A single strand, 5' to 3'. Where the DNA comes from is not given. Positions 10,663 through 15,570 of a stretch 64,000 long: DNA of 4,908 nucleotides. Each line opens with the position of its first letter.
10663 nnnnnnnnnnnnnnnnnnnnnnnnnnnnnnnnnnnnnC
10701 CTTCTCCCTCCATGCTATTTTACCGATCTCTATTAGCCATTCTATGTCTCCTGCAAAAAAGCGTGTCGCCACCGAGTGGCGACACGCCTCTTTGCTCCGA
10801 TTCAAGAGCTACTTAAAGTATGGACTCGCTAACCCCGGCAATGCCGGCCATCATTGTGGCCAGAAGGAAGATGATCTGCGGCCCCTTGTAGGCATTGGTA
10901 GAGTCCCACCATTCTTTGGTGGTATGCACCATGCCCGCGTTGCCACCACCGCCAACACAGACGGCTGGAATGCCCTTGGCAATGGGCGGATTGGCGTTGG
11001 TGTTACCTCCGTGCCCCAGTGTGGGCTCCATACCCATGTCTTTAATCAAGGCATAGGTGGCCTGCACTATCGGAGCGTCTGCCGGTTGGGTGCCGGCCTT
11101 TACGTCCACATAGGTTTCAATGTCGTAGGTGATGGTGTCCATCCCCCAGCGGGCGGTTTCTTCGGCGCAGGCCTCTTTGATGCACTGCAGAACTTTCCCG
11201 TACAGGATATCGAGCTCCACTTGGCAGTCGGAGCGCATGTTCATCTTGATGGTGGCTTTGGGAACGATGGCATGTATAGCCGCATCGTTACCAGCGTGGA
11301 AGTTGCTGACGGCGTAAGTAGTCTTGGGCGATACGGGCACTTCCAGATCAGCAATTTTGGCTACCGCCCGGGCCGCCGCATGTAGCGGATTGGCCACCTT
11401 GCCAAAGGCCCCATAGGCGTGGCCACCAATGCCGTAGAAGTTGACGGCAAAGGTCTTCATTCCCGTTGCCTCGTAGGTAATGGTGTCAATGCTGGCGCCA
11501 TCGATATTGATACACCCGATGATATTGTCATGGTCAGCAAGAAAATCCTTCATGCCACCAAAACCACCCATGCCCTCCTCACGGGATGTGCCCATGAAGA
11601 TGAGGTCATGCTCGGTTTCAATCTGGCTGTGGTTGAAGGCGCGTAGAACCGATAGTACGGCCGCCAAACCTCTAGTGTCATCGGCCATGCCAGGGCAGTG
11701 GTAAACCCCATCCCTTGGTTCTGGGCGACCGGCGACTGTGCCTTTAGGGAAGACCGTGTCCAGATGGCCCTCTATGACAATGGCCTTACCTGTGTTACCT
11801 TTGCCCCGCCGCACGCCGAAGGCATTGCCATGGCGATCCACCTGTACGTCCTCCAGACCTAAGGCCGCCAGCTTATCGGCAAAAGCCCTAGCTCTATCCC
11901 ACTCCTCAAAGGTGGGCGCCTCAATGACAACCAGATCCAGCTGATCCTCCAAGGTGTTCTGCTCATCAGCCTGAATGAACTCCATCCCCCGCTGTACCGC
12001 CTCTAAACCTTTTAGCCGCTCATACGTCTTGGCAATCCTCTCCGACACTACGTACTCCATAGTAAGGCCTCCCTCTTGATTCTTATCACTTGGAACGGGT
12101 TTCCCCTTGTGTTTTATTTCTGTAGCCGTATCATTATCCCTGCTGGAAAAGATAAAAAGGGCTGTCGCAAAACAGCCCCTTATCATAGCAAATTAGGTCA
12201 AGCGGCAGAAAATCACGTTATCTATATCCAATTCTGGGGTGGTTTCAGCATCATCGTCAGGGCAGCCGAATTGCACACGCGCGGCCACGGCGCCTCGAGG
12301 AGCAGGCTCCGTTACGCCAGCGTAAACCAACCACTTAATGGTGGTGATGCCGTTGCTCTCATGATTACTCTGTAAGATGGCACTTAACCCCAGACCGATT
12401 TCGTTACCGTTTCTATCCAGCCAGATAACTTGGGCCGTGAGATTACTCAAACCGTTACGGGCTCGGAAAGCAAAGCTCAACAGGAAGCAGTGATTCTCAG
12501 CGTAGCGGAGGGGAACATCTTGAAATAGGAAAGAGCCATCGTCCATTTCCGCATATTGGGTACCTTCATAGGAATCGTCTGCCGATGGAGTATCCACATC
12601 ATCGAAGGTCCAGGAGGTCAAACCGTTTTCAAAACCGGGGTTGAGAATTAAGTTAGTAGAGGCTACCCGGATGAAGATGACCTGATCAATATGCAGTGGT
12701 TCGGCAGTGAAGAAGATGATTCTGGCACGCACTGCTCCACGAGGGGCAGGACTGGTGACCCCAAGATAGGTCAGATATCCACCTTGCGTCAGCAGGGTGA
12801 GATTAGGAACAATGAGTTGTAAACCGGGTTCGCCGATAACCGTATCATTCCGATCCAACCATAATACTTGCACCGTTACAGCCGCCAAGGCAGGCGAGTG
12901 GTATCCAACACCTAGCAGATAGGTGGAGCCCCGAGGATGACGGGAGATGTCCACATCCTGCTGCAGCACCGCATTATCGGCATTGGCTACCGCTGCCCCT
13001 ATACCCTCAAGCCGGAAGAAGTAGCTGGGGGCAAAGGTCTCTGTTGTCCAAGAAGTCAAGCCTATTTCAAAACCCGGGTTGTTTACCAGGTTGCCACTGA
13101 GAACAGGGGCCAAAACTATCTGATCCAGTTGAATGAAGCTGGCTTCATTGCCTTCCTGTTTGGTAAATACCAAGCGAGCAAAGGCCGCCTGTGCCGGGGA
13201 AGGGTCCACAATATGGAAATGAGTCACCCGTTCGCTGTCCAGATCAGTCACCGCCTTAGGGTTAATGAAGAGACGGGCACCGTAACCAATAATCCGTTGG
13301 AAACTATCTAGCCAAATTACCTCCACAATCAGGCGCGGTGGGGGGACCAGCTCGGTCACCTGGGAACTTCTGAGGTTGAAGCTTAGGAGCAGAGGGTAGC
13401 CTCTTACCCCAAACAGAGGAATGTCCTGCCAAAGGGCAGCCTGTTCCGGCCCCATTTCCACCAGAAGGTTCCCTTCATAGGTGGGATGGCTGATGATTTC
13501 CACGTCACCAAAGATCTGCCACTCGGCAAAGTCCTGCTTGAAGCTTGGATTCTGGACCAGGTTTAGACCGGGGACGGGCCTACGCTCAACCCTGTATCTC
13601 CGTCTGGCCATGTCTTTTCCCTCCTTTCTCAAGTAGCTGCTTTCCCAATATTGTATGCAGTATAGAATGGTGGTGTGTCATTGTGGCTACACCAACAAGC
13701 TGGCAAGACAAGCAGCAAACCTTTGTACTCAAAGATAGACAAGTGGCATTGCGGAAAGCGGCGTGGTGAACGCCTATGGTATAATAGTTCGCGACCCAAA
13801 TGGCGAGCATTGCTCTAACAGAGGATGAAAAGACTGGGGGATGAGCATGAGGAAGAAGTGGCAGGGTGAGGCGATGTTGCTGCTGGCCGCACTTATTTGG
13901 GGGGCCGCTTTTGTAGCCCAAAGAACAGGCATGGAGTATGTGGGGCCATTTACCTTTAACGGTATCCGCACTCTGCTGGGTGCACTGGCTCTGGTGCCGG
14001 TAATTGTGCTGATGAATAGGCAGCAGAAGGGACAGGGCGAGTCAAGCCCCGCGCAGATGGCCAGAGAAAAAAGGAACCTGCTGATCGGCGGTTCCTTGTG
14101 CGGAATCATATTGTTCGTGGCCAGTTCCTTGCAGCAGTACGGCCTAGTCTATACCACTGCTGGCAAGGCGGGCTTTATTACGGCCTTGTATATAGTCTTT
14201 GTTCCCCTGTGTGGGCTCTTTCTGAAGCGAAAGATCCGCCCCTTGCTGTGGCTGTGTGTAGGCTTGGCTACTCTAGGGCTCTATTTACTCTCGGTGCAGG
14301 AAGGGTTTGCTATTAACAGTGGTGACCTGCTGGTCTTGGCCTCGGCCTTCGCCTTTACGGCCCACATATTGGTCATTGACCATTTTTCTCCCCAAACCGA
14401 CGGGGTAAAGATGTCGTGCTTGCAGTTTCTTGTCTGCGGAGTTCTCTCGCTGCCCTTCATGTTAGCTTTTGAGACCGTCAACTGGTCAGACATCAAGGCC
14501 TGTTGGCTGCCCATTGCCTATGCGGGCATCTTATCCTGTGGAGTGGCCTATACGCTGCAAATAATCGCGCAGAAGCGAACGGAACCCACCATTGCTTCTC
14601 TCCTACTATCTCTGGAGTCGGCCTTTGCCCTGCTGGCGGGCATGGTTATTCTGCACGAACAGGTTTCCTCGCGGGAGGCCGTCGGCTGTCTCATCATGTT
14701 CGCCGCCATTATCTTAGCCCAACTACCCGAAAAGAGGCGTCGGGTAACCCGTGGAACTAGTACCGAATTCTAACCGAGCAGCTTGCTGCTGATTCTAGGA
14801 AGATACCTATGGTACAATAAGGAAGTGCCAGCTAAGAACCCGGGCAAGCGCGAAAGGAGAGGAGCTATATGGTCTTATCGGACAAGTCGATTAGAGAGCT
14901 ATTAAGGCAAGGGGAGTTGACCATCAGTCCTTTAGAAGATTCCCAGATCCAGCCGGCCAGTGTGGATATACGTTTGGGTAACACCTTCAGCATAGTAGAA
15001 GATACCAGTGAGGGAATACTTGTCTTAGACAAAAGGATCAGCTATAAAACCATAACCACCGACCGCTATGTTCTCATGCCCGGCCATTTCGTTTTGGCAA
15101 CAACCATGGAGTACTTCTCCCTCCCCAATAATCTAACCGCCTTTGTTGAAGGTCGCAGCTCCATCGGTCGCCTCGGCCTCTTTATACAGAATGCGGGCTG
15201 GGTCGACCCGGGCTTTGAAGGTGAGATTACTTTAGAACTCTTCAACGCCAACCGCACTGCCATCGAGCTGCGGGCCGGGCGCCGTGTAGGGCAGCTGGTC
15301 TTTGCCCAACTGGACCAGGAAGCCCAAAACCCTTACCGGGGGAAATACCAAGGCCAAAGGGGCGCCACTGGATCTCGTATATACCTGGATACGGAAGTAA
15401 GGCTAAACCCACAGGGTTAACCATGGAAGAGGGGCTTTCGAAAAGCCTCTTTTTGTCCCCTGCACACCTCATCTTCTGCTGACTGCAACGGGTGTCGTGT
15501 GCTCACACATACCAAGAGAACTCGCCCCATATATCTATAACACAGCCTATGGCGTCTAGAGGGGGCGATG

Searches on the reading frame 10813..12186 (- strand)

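Call 22: search_protein_families(library=pfam, proteins=[window:10813-12186:-], max_evalue=0.0001)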
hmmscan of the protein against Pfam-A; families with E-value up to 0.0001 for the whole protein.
window:10813-12186:- (457 aa): 3 families
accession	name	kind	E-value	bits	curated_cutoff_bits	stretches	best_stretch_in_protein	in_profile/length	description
PF01546.33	Peptidase_M20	-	1.8e-20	74.2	24.6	1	138-439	2-200/206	Peptidase family M20/M25/M40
PF07687.19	M20_dimer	-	9.5e-13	48.5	21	1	239-342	2-105/107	Peptidase dimerisation domain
PF04389.22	Peptidase_M28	-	3.3e-09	37.2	21.3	1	130-238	10-102/193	Peptidase family M28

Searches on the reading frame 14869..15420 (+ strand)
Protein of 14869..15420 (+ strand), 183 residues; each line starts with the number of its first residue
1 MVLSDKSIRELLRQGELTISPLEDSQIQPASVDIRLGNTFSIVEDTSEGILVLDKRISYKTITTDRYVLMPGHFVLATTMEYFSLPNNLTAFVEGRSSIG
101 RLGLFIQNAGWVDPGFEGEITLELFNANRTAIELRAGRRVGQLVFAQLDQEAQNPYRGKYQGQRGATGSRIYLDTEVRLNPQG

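Call 22: search_protein_families(library=pfam, proteins=[window:14869-15420:+], max_evalue=0.0001)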
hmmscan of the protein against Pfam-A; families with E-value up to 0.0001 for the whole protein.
window:14869-15420:+ (183 aa): 3 families
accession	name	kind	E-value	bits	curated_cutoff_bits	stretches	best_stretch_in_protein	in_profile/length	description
PF22769.1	DCD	-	2.2e-49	167.9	27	1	2-148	1-153/153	dCTP deaminase-like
PF06559.16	DCD_N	-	6.9e-14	52.5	21.4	1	2-146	4-161/164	2'-deoxycytidine 5'-triphosphate deaminase (DCD) N-terminal domain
PF00692.24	dUTPase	-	9.3e-12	45.3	22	1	67-168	24-124/129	dUTPase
